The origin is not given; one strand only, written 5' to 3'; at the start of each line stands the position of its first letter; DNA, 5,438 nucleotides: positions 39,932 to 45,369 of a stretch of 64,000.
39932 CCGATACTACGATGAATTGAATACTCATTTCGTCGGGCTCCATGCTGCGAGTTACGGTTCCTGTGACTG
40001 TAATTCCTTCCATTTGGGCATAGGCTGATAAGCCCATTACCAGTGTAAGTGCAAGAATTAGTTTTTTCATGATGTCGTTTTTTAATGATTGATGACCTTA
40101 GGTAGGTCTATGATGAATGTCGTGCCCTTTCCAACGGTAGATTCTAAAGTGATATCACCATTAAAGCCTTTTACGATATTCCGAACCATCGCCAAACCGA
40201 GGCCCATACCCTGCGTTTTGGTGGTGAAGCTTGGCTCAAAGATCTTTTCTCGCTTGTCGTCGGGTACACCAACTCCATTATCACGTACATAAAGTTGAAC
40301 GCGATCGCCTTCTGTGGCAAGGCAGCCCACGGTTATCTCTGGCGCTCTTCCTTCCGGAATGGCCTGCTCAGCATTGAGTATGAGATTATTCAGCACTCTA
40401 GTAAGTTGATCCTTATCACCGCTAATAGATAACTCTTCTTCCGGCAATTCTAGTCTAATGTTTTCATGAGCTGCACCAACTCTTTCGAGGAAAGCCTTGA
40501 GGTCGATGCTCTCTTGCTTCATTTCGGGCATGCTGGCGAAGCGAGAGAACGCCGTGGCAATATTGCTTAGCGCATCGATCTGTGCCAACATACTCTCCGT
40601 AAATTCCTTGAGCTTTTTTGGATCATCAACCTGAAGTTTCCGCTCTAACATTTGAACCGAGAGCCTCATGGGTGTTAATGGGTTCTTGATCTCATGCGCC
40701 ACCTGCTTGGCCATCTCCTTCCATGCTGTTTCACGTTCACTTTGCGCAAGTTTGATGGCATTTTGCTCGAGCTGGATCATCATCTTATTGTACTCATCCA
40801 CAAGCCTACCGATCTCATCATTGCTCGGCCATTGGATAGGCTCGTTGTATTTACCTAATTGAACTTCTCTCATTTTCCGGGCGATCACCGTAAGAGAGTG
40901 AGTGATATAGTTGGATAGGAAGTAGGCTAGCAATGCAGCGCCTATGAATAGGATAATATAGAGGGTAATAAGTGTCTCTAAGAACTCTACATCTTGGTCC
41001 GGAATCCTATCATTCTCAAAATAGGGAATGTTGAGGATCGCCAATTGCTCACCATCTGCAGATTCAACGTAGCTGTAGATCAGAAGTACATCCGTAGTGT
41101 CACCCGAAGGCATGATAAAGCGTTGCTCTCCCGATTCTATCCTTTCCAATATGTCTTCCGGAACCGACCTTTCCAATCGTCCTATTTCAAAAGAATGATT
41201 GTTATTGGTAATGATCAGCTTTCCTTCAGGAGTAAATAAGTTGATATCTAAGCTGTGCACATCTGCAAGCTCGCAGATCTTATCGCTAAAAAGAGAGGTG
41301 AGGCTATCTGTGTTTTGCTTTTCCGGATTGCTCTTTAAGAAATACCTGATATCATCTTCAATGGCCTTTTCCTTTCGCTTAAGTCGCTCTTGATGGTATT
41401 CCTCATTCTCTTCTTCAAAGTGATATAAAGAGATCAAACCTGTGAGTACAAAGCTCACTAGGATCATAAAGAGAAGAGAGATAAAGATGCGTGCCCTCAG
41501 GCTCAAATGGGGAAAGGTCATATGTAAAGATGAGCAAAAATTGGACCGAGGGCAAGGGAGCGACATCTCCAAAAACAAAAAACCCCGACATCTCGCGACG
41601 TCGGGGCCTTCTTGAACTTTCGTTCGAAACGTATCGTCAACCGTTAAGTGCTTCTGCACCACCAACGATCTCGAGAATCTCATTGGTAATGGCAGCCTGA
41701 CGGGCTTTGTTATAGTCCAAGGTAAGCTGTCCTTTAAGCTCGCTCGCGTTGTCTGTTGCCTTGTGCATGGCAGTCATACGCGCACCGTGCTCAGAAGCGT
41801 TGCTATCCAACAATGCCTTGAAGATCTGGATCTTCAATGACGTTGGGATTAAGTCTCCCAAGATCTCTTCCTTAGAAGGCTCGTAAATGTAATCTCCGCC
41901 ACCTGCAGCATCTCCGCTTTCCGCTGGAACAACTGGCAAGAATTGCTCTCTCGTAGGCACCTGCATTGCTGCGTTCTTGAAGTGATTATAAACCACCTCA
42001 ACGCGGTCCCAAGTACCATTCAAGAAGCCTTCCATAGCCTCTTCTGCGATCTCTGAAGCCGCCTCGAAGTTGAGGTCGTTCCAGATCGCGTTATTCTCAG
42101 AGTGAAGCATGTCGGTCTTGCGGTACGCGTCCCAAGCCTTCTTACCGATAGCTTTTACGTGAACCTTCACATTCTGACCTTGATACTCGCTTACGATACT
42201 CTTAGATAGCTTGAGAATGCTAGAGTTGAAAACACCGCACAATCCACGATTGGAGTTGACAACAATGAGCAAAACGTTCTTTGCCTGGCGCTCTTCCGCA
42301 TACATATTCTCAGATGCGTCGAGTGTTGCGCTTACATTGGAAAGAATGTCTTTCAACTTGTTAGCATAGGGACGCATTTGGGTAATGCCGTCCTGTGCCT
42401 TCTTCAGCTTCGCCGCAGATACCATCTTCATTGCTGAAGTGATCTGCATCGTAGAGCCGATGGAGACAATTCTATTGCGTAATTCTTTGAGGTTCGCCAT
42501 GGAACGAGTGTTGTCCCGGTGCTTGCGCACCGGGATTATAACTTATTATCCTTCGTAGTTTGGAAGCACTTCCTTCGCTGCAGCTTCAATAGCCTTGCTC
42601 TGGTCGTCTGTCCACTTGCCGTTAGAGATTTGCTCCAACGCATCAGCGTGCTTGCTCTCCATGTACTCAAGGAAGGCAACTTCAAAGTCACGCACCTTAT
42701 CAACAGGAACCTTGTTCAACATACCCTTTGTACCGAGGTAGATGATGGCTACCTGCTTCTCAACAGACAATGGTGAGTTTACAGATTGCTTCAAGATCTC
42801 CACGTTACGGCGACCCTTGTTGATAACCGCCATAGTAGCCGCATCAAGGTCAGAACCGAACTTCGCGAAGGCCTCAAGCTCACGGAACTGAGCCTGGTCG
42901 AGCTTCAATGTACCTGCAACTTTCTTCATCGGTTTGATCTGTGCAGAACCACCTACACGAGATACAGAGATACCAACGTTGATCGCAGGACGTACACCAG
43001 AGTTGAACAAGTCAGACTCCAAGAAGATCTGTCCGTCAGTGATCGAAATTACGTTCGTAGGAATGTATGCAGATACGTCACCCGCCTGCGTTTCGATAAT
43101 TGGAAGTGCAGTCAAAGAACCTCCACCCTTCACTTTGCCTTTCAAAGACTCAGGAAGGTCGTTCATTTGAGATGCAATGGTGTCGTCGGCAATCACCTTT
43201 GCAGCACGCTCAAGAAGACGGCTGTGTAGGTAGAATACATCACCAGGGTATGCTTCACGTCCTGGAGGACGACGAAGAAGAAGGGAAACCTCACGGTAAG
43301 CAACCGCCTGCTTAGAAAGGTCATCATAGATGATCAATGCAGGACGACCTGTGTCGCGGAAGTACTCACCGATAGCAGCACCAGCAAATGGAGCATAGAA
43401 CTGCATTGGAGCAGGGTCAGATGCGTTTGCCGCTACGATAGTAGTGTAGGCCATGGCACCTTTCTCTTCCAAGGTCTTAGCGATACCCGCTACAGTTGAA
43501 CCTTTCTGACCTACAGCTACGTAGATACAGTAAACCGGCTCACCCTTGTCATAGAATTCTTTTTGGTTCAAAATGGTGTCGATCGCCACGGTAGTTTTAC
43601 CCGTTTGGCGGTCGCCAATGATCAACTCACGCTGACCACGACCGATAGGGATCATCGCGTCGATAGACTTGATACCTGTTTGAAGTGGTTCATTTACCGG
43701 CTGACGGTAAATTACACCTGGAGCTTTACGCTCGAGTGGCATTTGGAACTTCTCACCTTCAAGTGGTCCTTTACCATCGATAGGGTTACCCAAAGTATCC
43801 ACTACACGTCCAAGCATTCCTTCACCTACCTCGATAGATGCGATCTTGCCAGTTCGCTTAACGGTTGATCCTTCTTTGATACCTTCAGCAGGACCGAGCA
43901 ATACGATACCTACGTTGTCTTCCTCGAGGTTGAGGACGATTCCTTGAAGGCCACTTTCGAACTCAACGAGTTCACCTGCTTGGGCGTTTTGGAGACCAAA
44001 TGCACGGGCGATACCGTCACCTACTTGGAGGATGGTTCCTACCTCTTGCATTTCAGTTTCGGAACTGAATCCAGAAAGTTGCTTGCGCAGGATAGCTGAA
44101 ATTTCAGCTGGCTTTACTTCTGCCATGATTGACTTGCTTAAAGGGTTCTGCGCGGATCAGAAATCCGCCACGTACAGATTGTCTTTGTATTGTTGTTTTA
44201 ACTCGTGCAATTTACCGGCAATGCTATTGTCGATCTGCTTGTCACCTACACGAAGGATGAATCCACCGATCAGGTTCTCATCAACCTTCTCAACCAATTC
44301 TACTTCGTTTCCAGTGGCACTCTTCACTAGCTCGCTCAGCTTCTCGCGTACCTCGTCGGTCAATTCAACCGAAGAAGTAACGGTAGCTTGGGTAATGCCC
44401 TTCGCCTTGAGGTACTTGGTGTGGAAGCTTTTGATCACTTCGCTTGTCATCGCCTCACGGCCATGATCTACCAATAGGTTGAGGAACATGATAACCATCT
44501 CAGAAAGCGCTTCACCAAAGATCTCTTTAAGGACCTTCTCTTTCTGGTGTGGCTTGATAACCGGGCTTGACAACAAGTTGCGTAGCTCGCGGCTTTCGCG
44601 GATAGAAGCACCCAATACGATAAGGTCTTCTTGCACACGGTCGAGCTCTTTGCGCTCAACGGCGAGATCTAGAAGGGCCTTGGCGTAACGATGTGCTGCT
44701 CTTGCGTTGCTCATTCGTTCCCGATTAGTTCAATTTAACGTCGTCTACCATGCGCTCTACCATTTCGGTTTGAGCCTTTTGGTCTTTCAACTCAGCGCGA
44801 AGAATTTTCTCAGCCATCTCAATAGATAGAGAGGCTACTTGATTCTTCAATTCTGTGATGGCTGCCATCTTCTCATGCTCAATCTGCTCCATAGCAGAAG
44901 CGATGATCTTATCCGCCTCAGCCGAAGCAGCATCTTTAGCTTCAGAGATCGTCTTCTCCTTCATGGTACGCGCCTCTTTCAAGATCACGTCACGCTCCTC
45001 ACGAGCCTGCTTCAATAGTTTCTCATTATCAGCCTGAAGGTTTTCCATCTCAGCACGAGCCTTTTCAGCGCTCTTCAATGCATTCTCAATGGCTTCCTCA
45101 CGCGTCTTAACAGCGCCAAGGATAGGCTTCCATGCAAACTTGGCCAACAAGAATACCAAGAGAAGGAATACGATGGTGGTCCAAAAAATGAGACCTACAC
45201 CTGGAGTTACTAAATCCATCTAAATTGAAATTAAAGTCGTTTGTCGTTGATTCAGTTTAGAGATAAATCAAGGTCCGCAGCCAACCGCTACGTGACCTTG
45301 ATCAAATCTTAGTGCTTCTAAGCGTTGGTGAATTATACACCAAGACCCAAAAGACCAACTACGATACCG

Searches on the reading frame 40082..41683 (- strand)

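Call 46: search_protein_families(library=pfam, proteins=[window:40082-41683:-], max_evalue=0.0001)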
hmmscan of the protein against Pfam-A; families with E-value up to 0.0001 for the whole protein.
window:40082-41683:- (533 aa): 3 families
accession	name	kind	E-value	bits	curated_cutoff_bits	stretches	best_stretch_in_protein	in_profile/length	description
PF02518.31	HATPase_c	-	1.4e-25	90.3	26.4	1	422-529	1-109/111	Histidine kinase-, DNA gyrase B-, and HSP90-like ATPase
PF00512.31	HisKA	-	3.6e-10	40.2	26.9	1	321-379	2-57/66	His Kinase A (phospho-acceptor) domain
PF00672.30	HAMP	-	1.7e-05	25.5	25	1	255-307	1-53/53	HAMP domain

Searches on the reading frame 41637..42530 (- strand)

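Call 46: search_protein_families(library=pfam, proteins=[window:41637-42530:-], max_evalue=0.0001)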
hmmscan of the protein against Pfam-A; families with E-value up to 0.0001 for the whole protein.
window:41637-42530:- (297 aa): 1 family
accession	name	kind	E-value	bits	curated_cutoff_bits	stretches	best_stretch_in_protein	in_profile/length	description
PF00231.24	ATP-synt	-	1.1e-97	327.6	39.9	1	13-295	1-285/285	ATP synthase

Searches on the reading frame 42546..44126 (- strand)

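Call 46: search_protein_families(library=pfam, proteins=[window:42546-44126:-], max_evalue=0.0001)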
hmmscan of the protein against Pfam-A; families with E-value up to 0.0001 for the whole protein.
window:42546-44126:- (526 aa): 4 families
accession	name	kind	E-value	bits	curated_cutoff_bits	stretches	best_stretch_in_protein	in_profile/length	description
PF00006.31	ATP-synt_ab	-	8e-78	261.4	29.5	1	151-389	1-213/213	ATP synthase alpha/beta family, nucleotide-binding domain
PF00306.32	ATP-synt_ab_C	-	5.5e-45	153.2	27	1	396-519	1-125/126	ATP synthase alpha/beta chain, C terminal domain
PF02874.29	ATP-synt_ab_N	-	5.2e-20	72.2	20.9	1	26-93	2-69/69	ATP synthase alpha/beta family, beta-barrel domain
PF09378.16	HAS-barrel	-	8e-05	23.1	25.2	0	27-91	3-90/90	HAS barrel domain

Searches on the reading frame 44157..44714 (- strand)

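Call 46: search_protein_families(library=pfam, proteins=[window:44157-44714:-], max_evalue=0.0001)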
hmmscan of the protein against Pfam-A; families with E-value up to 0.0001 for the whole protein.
window:44157-44714:- (185 aa): 1 family
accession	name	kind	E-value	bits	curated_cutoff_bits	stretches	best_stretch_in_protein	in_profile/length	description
PF00213.23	OSCP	-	2.4e-49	168.1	22.3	1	7-175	2-171/172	ATP synthase delta (OSCP) subunit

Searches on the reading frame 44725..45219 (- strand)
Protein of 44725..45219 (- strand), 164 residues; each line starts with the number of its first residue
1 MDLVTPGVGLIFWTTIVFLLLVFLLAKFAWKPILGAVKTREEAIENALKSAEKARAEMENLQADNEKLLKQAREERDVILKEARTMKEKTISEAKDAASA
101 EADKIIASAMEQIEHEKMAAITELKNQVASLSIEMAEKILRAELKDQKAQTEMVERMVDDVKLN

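Call 46: search_protein_families(library=pfam, proteins=[window:44725-45219:-], max_evalue=0.0001)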
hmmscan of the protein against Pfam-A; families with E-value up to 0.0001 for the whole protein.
window:44725-45219:- (164 aa): 2 families
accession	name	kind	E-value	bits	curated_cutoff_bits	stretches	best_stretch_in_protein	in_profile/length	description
PF00430.23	ATP-synt_B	-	1.1e-31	110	28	1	11-140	2-131/132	ATP synthase B/B' CF(0)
PF02326.20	YMF19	-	4.6e-05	24.6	22.6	0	11-74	12-73/84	Plant ATP synthase F0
